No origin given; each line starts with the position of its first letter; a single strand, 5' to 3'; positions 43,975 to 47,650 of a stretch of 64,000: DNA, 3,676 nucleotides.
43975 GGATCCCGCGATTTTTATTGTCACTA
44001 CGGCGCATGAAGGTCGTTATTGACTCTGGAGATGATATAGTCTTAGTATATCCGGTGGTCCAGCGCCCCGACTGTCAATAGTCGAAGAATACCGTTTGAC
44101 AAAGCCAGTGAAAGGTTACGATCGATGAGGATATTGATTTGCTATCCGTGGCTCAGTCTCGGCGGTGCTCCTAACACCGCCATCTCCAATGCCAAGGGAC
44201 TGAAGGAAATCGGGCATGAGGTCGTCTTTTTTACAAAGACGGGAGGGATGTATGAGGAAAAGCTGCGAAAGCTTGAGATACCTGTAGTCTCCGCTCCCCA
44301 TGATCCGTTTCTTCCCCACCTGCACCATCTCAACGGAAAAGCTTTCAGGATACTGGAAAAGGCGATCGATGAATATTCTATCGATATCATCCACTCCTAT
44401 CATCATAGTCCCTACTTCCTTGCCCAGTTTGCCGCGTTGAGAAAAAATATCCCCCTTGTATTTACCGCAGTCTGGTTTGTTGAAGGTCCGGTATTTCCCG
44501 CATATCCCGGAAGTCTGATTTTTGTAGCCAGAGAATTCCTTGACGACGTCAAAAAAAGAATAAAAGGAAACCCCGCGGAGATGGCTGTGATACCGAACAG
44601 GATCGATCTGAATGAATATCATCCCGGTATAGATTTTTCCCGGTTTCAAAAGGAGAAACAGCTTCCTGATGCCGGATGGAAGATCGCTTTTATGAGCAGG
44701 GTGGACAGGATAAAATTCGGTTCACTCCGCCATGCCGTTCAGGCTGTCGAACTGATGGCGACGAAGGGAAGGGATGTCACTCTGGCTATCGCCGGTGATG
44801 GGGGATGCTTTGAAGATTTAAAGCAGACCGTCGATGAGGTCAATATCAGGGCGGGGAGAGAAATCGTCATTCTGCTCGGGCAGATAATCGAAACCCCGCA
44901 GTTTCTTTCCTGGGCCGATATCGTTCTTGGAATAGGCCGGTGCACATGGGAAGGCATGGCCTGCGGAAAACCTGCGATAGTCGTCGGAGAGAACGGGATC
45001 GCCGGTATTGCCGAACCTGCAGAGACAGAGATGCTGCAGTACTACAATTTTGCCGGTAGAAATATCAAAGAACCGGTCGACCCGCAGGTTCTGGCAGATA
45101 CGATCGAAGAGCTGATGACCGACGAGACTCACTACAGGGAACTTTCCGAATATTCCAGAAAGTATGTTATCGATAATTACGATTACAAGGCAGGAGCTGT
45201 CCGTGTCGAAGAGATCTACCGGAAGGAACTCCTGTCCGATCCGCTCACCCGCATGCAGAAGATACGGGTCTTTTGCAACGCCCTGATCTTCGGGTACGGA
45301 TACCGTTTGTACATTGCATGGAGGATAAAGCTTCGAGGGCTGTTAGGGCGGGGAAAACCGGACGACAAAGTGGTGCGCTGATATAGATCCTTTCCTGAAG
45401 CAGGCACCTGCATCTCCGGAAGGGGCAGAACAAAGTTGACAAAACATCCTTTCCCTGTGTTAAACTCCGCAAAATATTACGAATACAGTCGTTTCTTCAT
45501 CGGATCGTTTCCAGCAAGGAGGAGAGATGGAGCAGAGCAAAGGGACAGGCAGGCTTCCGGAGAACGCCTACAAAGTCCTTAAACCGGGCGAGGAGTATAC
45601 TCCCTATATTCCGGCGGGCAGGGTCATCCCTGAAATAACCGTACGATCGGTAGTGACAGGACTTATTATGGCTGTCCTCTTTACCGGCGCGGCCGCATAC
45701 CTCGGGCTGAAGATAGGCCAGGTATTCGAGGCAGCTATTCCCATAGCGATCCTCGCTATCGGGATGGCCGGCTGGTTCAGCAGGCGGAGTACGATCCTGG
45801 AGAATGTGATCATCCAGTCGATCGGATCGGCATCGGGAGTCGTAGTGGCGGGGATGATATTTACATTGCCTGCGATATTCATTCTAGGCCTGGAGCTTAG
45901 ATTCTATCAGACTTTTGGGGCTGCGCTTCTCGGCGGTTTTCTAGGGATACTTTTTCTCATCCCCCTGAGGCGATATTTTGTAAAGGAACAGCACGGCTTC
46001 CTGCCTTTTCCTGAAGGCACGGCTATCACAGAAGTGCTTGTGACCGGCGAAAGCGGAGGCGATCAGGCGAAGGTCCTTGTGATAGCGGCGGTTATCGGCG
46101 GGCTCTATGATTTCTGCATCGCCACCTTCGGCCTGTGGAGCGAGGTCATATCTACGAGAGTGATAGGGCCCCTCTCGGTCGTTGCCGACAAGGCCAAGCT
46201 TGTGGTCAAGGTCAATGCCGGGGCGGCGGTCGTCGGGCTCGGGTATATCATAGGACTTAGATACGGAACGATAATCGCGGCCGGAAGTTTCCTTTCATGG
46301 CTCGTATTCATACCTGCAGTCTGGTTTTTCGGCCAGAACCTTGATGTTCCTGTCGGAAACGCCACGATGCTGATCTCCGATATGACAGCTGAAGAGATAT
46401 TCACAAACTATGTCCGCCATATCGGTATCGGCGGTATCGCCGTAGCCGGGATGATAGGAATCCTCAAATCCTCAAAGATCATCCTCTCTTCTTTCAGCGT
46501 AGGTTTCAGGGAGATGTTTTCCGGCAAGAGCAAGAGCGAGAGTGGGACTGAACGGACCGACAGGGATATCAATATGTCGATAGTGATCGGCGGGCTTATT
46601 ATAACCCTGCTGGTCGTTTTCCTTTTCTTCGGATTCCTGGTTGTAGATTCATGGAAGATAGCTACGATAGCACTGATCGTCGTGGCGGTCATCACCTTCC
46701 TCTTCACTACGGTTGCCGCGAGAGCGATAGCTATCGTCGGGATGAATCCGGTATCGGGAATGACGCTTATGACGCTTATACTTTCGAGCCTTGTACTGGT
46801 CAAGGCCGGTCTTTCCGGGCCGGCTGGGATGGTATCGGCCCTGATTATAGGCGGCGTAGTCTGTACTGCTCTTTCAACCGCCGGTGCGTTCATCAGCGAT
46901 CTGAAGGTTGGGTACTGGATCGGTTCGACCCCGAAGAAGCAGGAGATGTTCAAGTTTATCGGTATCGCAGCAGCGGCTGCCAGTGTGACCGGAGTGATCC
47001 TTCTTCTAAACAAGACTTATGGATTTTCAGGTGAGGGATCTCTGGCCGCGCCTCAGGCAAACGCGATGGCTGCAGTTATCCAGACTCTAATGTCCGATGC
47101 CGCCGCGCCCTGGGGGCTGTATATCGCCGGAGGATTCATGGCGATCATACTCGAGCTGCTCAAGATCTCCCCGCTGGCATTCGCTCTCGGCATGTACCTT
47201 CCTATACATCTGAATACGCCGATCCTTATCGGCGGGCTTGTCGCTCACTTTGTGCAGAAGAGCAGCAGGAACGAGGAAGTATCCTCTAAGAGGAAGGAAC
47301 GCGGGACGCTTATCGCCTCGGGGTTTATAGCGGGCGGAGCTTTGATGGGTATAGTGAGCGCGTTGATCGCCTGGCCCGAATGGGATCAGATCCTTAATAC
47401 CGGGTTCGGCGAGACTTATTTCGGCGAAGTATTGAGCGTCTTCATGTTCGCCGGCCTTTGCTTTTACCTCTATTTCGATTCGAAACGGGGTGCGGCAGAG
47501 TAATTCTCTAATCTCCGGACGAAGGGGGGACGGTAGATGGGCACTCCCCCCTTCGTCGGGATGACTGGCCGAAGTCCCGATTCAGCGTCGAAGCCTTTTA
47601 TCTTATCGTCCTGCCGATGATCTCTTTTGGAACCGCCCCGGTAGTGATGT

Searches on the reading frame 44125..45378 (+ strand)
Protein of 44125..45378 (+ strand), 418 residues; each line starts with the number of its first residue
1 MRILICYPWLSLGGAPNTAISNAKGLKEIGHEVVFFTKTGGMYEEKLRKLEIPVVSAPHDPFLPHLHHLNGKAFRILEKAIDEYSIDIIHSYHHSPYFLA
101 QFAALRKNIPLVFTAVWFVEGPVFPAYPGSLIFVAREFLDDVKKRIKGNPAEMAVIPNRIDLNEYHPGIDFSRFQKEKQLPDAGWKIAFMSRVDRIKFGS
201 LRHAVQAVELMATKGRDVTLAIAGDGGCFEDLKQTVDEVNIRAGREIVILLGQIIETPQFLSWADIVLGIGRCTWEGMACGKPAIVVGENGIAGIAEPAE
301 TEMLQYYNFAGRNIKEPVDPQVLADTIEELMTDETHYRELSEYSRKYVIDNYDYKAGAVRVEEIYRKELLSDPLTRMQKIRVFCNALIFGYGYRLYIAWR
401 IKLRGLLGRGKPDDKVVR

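Call 32: search_protein_families(library=pfam, max_evalue=0.000001, proteins=[window:44125-45378:+])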
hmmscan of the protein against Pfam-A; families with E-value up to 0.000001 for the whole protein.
window:44125-45378:+ (418 aa): 4 families
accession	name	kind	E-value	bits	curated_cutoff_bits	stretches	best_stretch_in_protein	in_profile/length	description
PF13439.12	Glyco_transf_4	-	1.1e-12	48.7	28.5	1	13-114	2-102/170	Glycosyltransferase Family 4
PF00534.26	Glycos_transf_1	-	2.4e-10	40.7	26.4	1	174-346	5-171/172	Glycosyl transferases group 1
PF13579.12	Glyco_trans_4_4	-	1.7e-08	35.4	29.7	1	13-119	1-107/158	Glycosyl transferase 4-like domain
PF13692.12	Glyco_trans_1_4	-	2.7e-08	34.6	27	1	187-333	4-142/142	Glycosyl transferases group 1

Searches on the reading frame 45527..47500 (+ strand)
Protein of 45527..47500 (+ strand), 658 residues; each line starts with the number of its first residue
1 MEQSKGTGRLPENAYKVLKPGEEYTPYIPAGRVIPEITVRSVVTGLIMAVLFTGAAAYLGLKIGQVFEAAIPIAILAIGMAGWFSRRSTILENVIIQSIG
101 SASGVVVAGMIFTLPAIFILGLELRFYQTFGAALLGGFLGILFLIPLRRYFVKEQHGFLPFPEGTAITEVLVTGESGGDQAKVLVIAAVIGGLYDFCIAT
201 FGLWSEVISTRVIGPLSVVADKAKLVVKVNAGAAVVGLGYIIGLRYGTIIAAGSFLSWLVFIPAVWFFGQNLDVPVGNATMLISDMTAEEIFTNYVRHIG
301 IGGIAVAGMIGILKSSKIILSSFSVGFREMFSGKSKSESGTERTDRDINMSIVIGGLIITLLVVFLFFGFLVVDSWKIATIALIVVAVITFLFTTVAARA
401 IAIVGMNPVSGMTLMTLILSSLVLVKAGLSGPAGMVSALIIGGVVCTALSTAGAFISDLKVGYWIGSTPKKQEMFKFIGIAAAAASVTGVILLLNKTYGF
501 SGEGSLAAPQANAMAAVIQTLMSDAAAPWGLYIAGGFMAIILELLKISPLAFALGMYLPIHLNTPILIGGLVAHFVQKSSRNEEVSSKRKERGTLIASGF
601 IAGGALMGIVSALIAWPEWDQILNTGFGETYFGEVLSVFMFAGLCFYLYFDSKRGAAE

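Call 32: search_protein_families(library=pfam, max_evalue=0.000001, proteins=[window:45527-47500:+])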
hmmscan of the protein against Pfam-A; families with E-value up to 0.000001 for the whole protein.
window:45527-47500:+ (658 aa): 1 family
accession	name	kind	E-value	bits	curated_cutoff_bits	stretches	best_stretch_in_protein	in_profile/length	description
PF03169.20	OPT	-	1.6e-105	354.6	25.8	1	36-614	1-622/623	OPT oligopeptide transporter protein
